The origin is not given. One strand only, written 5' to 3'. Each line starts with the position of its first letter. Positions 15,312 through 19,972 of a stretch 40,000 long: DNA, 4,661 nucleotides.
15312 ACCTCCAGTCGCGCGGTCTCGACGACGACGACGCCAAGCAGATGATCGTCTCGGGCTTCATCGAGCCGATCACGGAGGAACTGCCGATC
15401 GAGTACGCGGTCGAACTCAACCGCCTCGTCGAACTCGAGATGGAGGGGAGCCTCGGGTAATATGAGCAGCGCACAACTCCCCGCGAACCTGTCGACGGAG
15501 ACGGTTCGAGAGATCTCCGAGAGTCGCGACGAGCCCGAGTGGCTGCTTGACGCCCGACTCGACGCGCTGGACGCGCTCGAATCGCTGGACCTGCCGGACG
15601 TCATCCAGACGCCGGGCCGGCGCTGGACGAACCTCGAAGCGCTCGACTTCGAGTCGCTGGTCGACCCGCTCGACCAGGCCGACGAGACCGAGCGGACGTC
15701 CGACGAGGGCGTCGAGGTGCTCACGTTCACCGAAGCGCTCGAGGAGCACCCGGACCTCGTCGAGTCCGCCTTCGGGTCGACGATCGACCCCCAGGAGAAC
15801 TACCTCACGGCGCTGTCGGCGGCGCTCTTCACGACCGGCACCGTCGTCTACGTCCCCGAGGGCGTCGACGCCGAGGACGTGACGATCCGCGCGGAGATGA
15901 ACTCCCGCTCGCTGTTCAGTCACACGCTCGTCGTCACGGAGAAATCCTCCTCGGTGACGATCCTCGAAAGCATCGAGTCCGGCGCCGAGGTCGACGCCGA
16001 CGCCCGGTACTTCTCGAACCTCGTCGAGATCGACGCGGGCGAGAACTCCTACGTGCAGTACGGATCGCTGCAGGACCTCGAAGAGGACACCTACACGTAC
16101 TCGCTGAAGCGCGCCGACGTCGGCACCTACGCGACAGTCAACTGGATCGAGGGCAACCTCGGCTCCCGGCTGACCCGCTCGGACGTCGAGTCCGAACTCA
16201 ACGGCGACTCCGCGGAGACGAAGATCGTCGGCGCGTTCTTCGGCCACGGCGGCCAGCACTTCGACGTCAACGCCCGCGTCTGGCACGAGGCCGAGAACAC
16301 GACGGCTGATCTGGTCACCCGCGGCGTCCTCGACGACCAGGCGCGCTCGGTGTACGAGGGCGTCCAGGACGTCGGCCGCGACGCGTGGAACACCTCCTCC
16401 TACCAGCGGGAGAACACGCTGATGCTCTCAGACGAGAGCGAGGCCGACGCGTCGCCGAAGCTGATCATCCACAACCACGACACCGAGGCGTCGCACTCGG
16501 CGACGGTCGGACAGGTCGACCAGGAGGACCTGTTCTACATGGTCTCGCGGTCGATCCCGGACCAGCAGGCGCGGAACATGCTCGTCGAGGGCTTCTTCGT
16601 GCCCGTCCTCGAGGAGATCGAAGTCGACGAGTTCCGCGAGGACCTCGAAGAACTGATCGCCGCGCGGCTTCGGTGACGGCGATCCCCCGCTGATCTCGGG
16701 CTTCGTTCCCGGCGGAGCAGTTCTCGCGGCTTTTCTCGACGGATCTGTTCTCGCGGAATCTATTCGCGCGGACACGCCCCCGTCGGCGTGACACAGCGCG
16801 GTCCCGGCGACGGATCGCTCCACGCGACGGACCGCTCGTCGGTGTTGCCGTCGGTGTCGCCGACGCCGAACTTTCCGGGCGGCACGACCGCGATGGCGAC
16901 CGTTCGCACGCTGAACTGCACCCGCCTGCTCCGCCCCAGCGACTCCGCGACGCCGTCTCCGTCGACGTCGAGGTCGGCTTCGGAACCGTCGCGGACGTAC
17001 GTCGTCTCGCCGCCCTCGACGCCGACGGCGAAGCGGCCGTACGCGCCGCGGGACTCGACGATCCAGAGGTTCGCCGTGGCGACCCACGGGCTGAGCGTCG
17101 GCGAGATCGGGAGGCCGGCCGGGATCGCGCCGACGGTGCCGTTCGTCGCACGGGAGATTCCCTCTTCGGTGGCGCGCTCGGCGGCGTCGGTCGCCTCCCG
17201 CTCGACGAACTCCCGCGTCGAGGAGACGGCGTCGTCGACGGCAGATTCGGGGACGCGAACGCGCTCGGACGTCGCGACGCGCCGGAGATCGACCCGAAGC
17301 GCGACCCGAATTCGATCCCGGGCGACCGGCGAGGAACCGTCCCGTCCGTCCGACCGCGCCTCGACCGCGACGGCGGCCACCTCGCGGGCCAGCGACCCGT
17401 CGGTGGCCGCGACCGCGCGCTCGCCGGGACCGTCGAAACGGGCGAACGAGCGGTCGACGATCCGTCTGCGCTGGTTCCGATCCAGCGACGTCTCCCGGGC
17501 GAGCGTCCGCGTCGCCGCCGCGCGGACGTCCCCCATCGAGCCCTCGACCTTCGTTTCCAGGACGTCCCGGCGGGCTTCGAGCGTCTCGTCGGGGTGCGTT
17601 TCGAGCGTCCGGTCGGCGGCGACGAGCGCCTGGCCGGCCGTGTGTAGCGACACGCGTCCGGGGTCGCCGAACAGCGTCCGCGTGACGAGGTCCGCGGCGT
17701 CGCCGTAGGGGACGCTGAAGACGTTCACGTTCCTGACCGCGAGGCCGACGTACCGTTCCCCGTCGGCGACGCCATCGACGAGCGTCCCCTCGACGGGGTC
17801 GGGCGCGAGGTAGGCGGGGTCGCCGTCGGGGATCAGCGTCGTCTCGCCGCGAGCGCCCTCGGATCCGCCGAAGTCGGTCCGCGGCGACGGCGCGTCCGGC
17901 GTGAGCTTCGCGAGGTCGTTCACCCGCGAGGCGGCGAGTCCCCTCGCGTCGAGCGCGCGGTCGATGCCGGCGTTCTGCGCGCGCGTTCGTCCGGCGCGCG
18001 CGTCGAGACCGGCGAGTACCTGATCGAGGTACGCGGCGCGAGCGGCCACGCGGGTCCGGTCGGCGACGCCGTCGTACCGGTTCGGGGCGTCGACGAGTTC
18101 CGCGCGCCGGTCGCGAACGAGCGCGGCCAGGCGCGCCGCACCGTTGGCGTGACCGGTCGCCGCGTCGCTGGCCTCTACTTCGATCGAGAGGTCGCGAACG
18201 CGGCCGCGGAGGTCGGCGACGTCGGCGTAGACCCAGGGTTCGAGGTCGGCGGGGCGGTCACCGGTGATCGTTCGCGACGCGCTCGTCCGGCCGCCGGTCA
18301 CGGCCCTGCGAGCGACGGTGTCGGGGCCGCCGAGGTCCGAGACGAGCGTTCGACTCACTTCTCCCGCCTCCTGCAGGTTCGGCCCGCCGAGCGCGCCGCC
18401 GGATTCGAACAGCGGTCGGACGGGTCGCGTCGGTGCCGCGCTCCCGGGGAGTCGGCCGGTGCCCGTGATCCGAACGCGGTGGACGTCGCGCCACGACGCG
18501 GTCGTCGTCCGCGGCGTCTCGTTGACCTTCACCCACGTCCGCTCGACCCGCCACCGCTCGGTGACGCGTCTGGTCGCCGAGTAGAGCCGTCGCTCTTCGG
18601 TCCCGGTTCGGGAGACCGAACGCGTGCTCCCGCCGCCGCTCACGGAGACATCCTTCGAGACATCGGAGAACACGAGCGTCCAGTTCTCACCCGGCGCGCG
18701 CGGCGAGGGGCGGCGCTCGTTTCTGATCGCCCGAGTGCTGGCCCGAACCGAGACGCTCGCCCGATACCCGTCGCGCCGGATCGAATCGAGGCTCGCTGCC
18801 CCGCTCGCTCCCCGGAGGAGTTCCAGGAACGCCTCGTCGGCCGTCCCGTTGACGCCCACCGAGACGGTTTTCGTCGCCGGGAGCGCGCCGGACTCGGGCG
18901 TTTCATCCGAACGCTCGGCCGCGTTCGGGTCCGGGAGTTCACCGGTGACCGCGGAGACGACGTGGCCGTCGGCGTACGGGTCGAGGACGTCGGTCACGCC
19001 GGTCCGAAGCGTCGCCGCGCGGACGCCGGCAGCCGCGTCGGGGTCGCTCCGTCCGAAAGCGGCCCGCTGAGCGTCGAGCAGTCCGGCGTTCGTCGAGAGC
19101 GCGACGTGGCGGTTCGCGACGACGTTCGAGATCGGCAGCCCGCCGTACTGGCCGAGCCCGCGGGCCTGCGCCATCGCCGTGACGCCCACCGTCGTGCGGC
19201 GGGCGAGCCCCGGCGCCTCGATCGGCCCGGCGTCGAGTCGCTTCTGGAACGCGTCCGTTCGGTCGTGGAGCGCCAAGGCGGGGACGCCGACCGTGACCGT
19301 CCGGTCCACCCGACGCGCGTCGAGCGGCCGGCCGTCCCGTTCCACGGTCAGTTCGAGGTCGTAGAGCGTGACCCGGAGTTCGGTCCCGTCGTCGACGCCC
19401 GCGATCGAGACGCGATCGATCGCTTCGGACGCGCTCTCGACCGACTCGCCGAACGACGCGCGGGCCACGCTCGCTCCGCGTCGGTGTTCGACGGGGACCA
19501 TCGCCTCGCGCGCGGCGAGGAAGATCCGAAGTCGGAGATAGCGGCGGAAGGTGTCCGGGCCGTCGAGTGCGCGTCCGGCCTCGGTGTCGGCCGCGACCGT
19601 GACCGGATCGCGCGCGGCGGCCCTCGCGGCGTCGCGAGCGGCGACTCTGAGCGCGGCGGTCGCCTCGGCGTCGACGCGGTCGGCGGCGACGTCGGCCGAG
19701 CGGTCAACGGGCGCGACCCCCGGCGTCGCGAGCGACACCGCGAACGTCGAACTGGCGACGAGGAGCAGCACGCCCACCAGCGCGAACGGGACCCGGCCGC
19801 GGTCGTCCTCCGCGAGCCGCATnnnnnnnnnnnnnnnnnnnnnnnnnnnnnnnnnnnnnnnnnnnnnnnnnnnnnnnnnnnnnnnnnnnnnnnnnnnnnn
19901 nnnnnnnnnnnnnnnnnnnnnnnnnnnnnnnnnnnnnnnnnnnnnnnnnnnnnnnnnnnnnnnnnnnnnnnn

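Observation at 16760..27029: Eight-gene type-IV-filament-like / secretion-ATPase block made mostly of uncharacterised proteins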

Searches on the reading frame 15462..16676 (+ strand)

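Call 18: search_protein_families(library=pfam, proteins=[window:15462-16676:+], max_evalue=0.001)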
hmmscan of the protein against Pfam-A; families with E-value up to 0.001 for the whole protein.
window:15462-16676:+ (404 aa): 2 families
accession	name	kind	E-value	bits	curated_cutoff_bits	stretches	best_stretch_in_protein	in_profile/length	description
PF01458.23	SUFBD_core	-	3e-72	243.3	27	1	147-378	6-232/232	SUF system FeS cluster assembly, SufBD core domain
PF19295.5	SufBD_N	-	8.9e-09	35.7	23.5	1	70-138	99-167/172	SufBD protein N-terminal region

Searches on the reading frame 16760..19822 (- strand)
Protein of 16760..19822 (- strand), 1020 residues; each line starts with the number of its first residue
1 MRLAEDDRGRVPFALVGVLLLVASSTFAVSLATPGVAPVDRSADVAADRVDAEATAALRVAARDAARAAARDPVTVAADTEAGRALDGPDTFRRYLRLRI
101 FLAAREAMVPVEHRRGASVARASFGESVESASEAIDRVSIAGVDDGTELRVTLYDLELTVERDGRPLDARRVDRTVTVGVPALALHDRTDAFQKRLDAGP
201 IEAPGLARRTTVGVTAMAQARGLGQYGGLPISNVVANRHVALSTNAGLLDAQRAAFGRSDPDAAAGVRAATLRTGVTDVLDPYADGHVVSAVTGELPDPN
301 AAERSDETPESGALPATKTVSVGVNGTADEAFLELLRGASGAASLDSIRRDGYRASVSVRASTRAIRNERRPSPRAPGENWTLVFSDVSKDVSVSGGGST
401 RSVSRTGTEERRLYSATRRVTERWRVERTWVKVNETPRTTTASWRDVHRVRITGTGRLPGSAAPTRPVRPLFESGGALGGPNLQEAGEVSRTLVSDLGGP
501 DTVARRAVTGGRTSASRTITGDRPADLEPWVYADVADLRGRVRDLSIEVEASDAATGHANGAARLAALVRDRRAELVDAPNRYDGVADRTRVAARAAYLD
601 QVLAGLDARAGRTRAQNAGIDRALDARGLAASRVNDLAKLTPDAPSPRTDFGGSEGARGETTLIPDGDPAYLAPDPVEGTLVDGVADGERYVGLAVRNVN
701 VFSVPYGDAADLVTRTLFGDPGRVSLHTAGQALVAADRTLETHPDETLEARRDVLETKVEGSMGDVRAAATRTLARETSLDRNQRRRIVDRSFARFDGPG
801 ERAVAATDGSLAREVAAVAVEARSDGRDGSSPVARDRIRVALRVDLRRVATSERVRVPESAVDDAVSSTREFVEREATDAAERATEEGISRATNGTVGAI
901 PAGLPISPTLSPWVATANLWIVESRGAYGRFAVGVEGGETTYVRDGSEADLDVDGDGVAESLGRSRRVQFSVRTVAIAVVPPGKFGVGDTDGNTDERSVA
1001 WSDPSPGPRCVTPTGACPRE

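Call 4: search_protein_families(library=pfam, proteins=[window:16760-19822:-], max_evalue=0.01)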
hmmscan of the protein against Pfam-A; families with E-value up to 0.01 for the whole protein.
window:16760-19822:- (1020 aa): 1 family
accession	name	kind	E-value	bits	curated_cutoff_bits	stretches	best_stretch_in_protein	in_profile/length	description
PF23957.1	DUF7286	-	0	1156.2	27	1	5-1001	1-1000/1000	Family of unknown function (DUF7286)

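Call 5: search_protein_families(library=ncbifam, proteins=[window:16760-19822:-], max_evalue=0.01)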
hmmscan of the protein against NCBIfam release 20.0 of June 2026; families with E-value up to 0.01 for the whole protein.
window:16760-19822:- (1020 aa): 0 families

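Call 43: find_homologous_proteins(query=window:16760-19822:-, max_evalue=1e-10)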
Query window:16760-19822:- (1020 aa): 347 proteins with E <= 1e-10 among 8000 candidates; the best 120 are listed.
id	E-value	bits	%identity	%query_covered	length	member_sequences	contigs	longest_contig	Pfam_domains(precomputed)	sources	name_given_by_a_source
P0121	0.0e+0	2156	100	100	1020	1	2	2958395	PF23957.2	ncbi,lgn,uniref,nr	ncbi:DUF7286 family protein [Halobellus limi]|uniref:Uncharacterized protein n=1 Tax=Halobellus limi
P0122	0.0e+0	1837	86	100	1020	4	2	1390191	PF23957.2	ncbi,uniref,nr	ncbi:DUF7286 family protein [Halobellus litoreus]|uniref:NPCBM/NEW2 domain-containing protein n=1 Ta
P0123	0.0e+0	1706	80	100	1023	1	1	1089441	PF23957.2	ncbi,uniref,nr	ncbi:DUF7286 family protein [Halobellus captivus]|uniref:DUF7286 family protein n=1 Tax=Halobellus c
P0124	0.0e+0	1697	80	100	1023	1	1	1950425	PF23957.2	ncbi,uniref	ncbi:DUF7286 family protein [Halobellus salinisoli]|uniref:DUF7286 family protein n=1 Tax=Halobellus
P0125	0.0e+0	1695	79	100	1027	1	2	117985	PF23957.2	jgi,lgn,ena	-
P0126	0.0e+0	1684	79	100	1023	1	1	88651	PF23957.2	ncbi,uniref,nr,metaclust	ncbi:DUF7286 family protein [Halobellus rufus]|uniref:DUF7286 family protein n=1 Tax=Halobellus rufu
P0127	0.0e+0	1639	77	100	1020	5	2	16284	PF23957.2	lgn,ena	-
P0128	0.0e+0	1639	78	100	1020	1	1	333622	PF23957.2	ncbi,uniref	ncbi:DUF7286 family protein [Halobellus sp. GM3]|uniref:DUF7286 family protein n=1 Tax=Halobellus sp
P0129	0.0e+0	1586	76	100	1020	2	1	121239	PF23957.2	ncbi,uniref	ncbi:MAG: hypothetical protein ABEI27_11400 [Halobellus sp.]|uniref:DUF7286 family protein n=1 Tax=H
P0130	0.0e+0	1547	73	100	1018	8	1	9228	PF23957.2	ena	-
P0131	0.0e+0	1494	71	100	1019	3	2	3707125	PF23957.2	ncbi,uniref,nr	ncbi:DUF7286 family protein [Halobellus marinus]|uniref:DUF7286 family protein n=1 Tax=Halobellus Ta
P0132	0.0e+0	1471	71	100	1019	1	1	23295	PF23957.2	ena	-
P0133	0.0e+0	1471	71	100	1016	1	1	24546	PF23957.2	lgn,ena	-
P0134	0.0e+0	1462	71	100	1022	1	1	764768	PF23957.2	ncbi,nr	ncbi:hypothetical protein DVK02_02090 [Halobellus sp. Atlit-31R]|nr:hypothetical protein DVK02_02090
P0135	0.0e+0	1459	71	100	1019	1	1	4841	PF23957.2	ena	-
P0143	0.0e+0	1438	70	100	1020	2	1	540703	PF23957.2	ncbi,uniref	ncbi:DUF7286 family protein [Halobellus sp. EA9]|uniref:DUF7286 family protein n=1 Tax=Halobellus sp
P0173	9.6e-264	896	51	100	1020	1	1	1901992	PF23957.2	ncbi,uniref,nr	ncbi:hypothetical protein NDI76_04325 [Halogeometricum sp. S1BR25-6]|uniref:Uncharacterized protein 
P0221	2.5e-174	600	41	100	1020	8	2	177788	PF23957.2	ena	-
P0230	2.9e-171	590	41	99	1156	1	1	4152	PF23957.2,PF19104.6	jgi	jgi:hypothetical protein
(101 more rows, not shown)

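Call 62: predict_structure(alignment_id=A5)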
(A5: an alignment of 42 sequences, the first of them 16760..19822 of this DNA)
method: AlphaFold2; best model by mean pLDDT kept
length: 1020 residues; sequences in the alignment: 42
mean_pLDDT: 77.4   pTM: 0.55
mean pLDDT of the five models: 77.4, 75.6, 74.4, 71.5, 70.4
residues with pLDDT >= 90: 362; 70-90: 379; 50-70: 141; < 50: 138
segments of 3 or more residues with pLDDT < 50: 1-10, 25-36, 281-317, 704-721, 826-829, 876-914, 982-992
pLDDT, mean of each block of 10 residues (from residue 1): 43 53 48 51 87 92 95 93 91 96 91 90 81 93 90 93 88 92 93 86 78 79 63 78 91 89 89 70 37 36 34 42 81 83 82 91 90 89 93 73 55 88 94 91 93 87 76 70 85 92 91 91 87 93 84 61 91 92 86 93 90 72 63 63 58 73 89 87 81 87 47 36 70 79 84 92 93 91 93 91 85 90 58 85 90 82 69 53 34 29 29 53 90 87 90 89 92 77 47 70 81 60
secondary structure, 60 per line:
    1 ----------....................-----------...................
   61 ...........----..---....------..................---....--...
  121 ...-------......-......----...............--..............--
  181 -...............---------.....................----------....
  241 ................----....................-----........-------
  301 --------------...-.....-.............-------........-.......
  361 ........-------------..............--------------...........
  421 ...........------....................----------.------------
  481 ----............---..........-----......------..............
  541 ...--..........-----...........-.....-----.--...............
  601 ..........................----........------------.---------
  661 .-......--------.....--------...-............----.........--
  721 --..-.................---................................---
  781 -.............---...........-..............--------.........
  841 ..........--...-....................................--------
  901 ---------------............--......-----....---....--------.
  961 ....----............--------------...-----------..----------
elements in order (helices of 4 or more, strands of 3 or more residues): H11-30 H42-71 H81-84 H91-108 E112-115 E118-123 H131-136 E138-143 E148-162 E165-178 H182-196 H206-226 H237-256 H261-280 H286-293 E319-323 H325-337 H345-352 E354-368 E382-395 E410-431 E438-457 H485-496 H500-509 E515-520 H527-543 E546-550 H551-555 H561-571 H573-577 H586-626 H631-638 E663-668 E690-692 E694-705 H710-718 H726-742 H746-777 H782-794 H798-808 H810-823 H832-850 H859-892 E916-927 E930-935 E941-944 E948-951 E960-964 E969-980 E995-997

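Call 68: fold_search(model_id=the predicted structure, library=pdb)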
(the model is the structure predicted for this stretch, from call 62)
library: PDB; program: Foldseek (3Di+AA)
matches with E <= 10: 261; with E <= 0.001: 0
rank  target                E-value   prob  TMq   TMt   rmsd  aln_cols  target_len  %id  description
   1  3qrc_A                1.2e-01  0.30  0.04  0.16  24.1       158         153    5  The crystal structure of Ail, the attachment invasion locus protein of Yersinia pestis, in complex with the heparin an (released 2011-11-23)
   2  3qrc_B                1.3e-01  0.28  0.04  0.16  24.8       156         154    6  The crystal structure of Ail, the attachment invasion locus protein of Yersinia pestis, in complex with the heparin an (released 2011-11-23)
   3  1ozb_C                1.8e-01  0.21  0.05  0.19  14.5       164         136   14  Crystal Structure of SecB complexed with SecA C-terminus (released 2003-10-14)
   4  5mtw_C                2.0e-01  0.47  0.05  0.26  27.4       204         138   13  Mycobacterium tuberculosis Rv1957 SecB-like chaperone in complex with a ChAD peptide from Rv1956 HigA1 antitoxin (released 2018-10-24)
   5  5mtw_D                2.0e-01  0.23  0.06  0.22  26.1       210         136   15  Mycobacterium tuberculosis Rv1957 SecB-like chaperone in complex with a ChAD peptide from Rv1956 HigA1 antitoxin (released 2018-10-24)
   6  1ek9_A                2.4e-01  0.06  0.06  0.11  49.1       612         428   10  2.1A X-RAY STRUCTURE OF TOLC: AN INTEGRAL OUTER MEMBRANE PROTEIN AND EFFLUX PUMP COMPONENT FROM ESCHERICHIA COLI (released 2000-06-28)
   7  1ozb_F                2.6e-01  0.18  0.05  0.18  14.6       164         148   15  Crystal Structure of SecB complexed with SecA C-terminus (released 2003-10-14)
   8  5mtw_A                2.6e-01  0.14  0.05  0.18  26.2       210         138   13  Mycobacterium tuberculosis Rv1957 SecB-like chaperone in complex with a ChAD peptide from Rv1956 HigA1 antitoxin (released 2018-10-24)
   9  1ozb_A                3.0e-01  0.21  0.05  0.23  20.0       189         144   12  Crystal Structure of SecB complexed with SecA C-terminus (released 2003-10-14)
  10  1qyn_C                3.2e-01  0.28  0.03  0.19  11.6       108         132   17  Crystal Structure of SecB from Escherichia coli (released 2003-12-09)
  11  1qyn_D                3.2e-01  0.16  0.03  0.19  18.5       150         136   16  Crystal Structure of SecB from Escherichia coli (released 2003-12-09)
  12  1ozb_G                3.4e-01  0.25  0.05  0.23  14.2       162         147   12  Crystal Structure of SecB complexed with SecA C-terminus (released 2003-10-14)
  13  1fx3_B                3.5e-01  0.18  0.05  0.18  14.6       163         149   14  CRYSTAL STRUCTURE OF H. INFLUENZAE SECB (released 2000-12-06)
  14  1ozb_B                4.4e-01  0.12  0.05  0.17  14.4       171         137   13  Crystal Structure of SecB complexed with SecA C-terminus (released 2003-10-14)
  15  1ozb_E                4.6e-01  0.21  0.05  0.23  14.4       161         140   12  Crystal Structure of SecB complexed with SecA C-terminus (released 2003-10-14)
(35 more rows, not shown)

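Call 107: fold_search(model_id=the predicted structure, library=viral)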
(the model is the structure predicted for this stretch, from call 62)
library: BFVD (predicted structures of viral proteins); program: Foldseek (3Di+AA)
matches with E <= 10: 560; with E <= 0.001: 0
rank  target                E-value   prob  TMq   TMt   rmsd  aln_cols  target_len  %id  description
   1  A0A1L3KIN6            2.7e-02  0.07  0.05  0.09  51.7       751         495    8  Maturation protein [Shahe levi-like virus 1]
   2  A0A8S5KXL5            5.1e-02  0.06  0.04  0.08  52.7       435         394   11  Maturation protein [ssRNA phage ESE007]
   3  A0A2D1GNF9            7.9e-02  0.20  0.03  0.12  29.1       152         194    8  (no name in the UniProt tables at hand)
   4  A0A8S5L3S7            1.4e-01  0.06  0.04  0.07  40.7       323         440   10  Maturation protein (Fragment) [ssRNA phage Gerhypos.1_25]
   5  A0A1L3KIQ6            1.7e-01  0.02  0.04  0.06  53.4       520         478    8  Uncharacterized protein [Hubei levi-like virus 8]
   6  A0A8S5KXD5            2.0e-01  0.04  0.04  0.09  54.5       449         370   10  Maturation protein [ssRNA phage ESE021]
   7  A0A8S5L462            2.0e-01  0.03  0.04  0.07  48.2       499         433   12  Maturation protein [ssRNA phage SRR5467090_4]
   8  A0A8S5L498            2.2e-01  0.02  0.04  0.07  55.1       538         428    9  Maturation protein [ssRNA phage SRR5467139_1]
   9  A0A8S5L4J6            2.3e-01  0.05  0.05  0.09  57.5       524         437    8  Maturation protein (Fragment) [ssRNA phage Gerhypos.4_7]
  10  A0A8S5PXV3            2.6e-01  0.77  0.06  0.27   7.9       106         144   12  Uncharacterized protein [Siphoviridae sp. ctD3x5]
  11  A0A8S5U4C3            2.6e-01  0.08  0.04  0.08  32.2       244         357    9  Portal protein, Proximal tail tube, phi29, mature virion, VIRUS.3A [Podoviridae sp. ctZDN4]
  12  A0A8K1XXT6            2.6e-01  0.05  0.05  0.10  53.8       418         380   10  Maturation protein [Fushun levivirus 5]
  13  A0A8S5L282            2.6e-01  0.03  0.04  0.08  55.2       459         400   13  Maturation protein [ssRNA phage SRR7976356_6]
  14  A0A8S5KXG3            2.8e-01  0.03  0.04  0.07  54.5       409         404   11  Maturation protein [ssRNA phage Gephyllon.1_12]
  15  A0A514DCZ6            3.0e-01  0.03  0.04  0.07  53.2       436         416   10  Uncharacterized protein [Leviviridae sp.]
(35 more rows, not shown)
